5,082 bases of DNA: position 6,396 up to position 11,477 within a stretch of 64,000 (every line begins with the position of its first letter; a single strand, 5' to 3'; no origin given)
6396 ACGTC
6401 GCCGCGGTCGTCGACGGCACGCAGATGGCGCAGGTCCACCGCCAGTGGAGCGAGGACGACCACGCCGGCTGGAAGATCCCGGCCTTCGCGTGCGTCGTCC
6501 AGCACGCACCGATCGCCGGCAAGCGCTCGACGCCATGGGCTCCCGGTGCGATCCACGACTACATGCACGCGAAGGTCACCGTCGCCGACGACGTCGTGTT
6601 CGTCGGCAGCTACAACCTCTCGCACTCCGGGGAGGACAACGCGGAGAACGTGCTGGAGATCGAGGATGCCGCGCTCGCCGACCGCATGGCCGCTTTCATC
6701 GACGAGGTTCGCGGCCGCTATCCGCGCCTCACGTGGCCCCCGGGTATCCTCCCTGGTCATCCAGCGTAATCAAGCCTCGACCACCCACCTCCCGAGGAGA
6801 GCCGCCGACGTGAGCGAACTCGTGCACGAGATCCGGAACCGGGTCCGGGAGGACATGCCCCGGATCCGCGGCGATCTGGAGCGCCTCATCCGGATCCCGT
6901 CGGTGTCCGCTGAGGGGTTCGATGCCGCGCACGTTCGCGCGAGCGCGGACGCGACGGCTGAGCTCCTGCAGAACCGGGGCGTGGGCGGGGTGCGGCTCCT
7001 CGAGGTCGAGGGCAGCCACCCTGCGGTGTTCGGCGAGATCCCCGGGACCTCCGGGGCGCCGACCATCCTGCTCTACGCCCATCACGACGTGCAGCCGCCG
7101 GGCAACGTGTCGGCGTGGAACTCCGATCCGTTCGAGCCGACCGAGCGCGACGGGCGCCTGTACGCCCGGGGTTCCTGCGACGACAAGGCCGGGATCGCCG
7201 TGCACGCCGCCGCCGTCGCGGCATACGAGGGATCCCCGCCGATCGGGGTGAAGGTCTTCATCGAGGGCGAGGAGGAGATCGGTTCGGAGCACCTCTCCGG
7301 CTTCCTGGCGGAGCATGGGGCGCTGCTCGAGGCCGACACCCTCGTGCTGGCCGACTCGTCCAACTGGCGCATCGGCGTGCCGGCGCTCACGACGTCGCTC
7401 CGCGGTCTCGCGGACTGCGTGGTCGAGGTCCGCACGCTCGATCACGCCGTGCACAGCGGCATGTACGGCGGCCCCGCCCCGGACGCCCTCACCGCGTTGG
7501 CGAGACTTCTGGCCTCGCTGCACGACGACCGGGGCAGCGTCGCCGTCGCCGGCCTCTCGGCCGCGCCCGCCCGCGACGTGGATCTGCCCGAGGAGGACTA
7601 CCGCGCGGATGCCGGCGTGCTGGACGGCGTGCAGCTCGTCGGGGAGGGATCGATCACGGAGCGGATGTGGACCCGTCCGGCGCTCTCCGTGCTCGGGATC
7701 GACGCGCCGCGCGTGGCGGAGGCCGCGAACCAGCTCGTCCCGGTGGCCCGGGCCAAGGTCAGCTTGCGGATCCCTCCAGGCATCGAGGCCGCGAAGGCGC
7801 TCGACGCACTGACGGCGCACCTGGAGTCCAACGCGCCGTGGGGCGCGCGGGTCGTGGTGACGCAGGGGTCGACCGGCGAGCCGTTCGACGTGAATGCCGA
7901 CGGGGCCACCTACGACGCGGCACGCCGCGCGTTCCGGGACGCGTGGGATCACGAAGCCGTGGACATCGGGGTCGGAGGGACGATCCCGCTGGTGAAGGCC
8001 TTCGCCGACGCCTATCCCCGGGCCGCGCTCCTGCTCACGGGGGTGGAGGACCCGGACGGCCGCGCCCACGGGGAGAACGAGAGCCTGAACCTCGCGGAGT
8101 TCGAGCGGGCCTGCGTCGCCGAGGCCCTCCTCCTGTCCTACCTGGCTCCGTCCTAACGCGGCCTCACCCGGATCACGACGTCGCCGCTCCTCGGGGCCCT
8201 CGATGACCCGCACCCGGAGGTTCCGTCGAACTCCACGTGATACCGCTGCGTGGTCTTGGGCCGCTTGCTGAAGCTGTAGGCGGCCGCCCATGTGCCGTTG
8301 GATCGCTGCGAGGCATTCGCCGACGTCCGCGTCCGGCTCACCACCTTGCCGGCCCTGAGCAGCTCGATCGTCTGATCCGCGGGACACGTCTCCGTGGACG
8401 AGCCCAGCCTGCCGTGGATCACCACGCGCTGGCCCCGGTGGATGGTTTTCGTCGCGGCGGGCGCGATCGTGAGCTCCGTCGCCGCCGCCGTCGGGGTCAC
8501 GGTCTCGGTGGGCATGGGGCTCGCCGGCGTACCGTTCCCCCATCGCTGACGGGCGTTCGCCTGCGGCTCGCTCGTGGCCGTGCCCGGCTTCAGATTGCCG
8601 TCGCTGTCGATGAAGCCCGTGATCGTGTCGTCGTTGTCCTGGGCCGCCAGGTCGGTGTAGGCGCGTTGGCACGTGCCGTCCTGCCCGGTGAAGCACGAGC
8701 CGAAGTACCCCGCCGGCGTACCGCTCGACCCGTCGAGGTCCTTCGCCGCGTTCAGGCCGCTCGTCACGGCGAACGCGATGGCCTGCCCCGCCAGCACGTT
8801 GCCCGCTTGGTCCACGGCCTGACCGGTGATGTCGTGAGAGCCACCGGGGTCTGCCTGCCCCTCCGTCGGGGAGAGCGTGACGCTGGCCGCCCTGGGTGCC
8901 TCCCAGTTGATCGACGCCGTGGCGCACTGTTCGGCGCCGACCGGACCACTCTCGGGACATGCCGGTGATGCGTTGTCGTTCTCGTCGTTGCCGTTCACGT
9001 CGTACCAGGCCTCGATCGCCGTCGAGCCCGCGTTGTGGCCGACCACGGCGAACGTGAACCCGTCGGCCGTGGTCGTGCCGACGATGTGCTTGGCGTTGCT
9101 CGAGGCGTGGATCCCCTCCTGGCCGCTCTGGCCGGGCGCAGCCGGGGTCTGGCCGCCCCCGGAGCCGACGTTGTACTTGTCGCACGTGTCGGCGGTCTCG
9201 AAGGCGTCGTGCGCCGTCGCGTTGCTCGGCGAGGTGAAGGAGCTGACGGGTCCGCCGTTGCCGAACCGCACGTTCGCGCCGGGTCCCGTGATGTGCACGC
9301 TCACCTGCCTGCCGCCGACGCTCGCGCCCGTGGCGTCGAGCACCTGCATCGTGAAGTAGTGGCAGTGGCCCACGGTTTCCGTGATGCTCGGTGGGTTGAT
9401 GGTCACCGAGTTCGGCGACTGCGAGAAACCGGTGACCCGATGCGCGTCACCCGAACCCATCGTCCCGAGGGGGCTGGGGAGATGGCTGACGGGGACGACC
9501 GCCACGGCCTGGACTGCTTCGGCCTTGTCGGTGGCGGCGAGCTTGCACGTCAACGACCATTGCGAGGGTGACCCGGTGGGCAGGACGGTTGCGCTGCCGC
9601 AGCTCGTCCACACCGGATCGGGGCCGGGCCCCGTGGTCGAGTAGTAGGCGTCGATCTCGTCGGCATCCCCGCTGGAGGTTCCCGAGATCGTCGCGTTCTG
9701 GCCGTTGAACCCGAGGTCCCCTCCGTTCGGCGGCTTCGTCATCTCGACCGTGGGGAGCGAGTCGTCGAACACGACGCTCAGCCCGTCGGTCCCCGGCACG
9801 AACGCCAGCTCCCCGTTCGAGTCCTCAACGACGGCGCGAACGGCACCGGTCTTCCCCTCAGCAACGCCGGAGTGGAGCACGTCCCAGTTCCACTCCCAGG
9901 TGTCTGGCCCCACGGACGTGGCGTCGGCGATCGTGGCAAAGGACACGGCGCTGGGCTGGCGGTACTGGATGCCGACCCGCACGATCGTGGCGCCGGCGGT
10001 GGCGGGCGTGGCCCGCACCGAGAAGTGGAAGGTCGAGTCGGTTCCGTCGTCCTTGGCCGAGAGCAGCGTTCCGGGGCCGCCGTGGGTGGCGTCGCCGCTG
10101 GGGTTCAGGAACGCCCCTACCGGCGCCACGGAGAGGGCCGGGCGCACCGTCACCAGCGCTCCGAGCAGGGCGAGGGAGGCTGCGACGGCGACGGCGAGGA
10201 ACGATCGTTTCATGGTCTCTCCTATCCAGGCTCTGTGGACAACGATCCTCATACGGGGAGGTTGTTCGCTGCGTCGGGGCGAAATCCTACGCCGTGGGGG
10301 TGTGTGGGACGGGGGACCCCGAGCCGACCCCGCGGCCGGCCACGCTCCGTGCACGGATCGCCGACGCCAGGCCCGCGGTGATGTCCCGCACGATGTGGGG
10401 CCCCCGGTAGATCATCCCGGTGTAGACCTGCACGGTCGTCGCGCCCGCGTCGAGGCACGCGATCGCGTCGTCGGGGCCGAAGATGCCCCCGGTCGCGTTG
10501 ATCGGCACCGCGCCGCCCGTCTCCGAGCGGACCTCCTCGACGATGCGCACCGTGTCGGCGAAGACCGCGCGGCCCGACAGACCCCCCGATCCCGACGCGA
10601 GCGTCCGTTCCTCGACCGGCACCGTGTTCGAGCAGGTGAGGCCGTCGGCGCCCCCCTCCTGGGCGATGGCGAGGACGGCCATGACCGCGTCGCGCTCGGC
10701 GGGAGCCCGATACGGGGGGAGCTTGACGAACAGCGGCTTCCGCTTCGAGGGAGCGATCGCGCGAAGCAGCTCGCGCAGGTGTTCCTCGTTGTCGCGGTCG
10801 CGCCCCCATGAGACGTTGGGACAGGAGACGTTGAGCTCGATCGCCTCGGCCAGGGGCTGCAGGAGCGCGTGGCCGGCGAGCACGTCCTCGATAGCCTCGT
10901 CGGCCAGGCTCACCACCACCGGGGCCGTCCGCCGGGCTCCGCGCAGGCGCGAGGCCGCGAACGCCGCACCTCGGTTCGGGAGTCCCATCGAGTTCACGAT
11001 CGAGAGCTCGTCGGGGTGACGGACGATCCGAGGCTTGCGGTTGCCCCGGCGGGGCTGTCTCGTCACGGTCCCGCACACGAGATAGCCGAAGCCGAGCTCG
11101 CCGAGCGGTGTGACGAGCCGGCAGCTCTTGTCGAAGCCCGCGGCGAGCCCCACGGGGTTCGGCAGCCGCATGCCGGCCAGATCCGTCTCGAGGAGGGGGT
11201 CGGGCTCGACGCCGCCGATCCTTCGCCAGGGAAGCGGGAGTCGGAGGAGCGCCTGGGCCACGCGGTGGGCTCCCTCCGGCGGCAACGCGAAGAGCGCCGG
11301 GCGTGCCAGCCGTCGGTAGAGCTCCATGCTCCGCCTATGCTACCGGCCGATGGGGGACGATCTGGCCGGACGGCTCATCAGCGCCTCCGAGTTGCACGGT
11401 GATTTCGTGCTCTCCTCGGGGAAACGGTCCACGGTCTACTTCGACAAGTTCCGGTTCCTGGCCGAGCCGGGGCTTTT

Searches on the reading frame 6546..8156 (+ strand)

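Call 58: search_protein_families(library=pfam, proteins=[window:6546-8156:+], max_evalue=0.00001)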
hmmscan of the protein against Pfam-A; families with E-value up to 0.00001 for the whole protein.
window:6546-8156:+ (536 aa): 2 families
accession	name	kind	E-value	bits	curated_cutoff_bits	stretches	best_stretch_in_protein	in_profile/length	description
PF01546.33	Peptidase_M20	-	4.1e-28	99.1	24.6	1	175-524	1-198/206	Peptidase family M20/M25/M40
PF07687.19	M20_dimer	-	4.1e-13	49.7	21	1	284-433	2-106/107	Peptidase dimerisation domain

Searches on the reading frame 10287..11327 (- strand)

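Call 58: search_protein_families(library=pfam, proteins=[window:10287-11327:-], max_evalue=0.00001)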
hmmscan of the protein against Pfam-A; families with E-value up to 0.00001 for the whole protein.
window:10287-11327:- (346 aa): 1 family
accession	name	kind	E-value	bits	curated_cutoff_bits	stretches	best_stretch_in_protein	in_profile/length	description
PF01180.27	DHO_dh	-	1.9e-60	205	27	1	46-322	2-289/291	Dihydroorotate dehydrogenase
